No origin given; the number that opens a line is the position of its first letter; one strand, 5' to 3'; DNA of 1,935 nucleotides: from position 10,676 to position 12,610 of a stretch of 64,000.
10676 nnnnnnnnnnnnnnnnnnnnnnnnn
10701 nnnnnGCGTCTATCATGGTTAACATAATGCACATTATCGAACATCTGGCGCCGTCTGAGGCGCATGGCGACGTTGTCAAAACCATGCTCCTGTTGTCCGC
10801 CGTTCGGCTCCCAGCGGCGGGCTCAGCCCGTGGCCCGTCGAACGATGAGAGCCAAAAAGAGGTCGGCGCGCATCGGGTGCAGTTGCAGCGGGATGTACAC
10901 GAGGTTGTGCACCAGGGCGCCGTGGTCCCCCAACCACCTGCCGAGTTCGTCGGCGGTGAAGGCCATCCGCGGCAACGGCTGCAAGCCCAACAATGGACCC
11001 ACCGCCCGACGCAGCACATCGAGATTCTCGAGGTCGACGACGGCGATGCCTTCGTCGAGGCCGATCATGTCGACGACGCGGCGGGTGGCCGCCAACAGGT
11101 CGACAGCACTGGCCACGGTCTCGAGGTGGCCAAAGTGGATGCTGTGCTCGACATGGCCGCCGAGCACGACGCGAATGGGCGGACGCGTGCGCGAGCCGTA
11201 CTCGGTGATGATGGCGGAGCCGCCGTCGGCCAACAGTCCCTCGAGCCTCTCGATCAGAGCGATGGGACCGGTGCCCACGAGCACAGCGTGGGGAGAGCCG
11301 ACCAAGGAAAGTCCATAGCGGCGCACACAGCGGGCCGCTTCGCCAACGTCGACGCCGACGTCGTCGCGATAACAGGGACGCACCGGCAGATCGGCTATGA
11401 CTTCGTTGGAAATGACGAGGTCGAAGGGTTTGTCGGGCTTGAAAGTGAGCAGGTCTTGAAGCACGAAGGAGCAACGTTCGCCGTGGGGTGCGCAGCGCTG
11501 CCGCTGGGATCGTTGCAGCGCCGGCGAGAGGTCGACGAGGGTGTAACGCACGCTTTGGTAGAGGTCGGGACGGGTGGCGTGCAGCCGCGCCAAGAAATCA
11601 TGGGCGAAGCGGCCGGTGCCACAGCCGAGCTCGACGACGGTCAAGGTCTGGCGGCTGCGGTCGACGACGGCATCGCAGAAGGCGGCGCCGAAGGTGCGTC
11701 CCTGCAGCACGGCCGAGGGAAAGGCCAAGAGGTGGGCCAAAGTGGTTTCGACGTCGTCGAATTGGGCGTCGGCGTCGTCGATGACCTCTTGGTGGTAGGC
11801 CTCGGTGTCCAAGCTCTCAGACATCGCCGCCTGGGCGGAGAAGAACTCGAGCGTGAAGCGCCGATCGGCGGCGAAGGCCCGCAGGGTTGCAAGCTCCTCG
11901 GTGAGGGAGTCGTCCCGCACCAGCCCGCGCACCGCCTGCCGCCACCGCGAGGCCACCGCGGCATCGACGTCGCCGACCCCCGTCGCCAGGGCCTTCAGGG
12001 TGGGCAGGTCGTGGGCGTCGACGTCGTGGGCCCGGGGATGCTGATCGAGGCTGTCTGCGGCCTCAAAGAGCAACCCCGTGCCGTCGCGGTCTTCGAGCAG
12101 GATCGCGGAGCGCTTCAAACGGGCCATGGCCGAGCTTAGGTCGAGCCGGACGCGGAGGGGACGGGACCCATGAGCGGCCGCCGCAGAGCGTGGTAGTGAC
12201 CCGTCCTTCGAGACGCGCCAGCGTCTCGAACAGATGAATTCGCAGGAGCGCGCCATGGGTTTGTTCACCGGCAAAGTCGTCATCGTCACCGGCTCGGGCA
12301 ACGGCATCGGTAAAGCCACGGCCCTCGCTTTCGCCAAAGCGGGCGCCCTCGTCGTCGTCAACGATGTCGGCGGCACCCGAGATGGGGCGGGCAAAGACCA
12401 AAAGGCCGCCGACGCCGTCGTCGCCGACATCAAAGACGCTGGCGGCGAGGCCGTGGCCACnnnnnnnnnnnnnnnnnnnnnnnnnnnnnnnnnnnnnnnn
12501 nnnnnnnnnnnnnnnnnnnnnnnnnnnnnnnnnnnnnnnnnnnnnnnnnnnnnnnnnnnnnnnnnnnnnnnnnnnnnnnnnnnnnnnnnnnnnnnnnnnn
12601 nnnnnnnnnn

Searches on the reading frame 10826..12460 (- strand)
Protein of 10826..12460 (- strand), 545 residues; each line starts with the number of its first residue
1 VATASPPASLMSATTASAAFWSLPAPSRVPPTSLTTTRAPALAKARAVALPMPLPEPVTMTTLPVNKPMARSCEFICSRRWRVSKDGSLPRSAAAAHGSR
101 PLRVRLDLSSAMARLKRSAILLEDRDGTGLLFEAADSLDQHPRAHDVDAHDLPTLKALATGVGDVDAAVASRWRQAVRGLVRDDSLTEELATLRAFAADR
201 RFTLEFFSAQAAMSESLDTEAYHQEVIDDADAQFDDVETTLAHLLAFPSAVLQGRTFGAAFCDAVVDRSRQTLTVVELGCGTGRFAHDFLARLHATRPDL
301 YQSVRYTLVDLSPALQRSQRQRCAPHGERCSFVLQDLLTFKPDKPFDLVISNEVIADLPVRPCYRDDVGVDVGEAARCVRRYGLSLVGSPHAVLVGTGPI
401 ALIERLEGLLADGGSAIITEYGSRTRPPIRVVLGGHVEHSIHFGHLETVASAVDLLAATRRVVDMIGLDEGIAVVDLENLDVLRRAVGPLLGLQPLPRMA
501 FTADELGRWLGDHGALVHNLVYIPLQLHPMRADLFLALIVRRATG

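Call 29: search_protein_families(library=pfam, proteins=[window:10826-12460:-], max_evalue=0.0001)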
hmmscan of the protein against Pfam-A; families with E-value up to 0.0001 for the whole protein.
window:10826-12460:- (545 aa): 6 families
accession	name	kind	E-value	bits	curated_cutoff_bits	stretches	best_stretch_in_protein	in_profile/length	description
PF02636.23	Methyltransf_28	-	1.2e-15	58.1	23.3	1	267-367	14-114/249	Putative S-adenosyl-L-methionine-dependent methyltransferase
PF13649.12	Methyltransf_25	-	9.5e-10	39.5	27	1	275-355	1-74/97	Methyltransferase domain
PF13847.12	Methyltransf_31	-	1.8e-09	37.8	27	1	272-360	4-89/145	Methyltransferase domain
PF08242.18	Methyltransf_12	-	4e-09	37.5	30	1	276-358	1-78/98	Methyltransferase domain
PF08241.18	Methyltransf_11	-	1.2e-06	29.4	21.2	1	277-384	2-92/95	Methyltransferase domain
PF13489.12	Methyltransf_23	-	4.2e-06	27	27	1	267-425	18-123/164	Methyltransferase domain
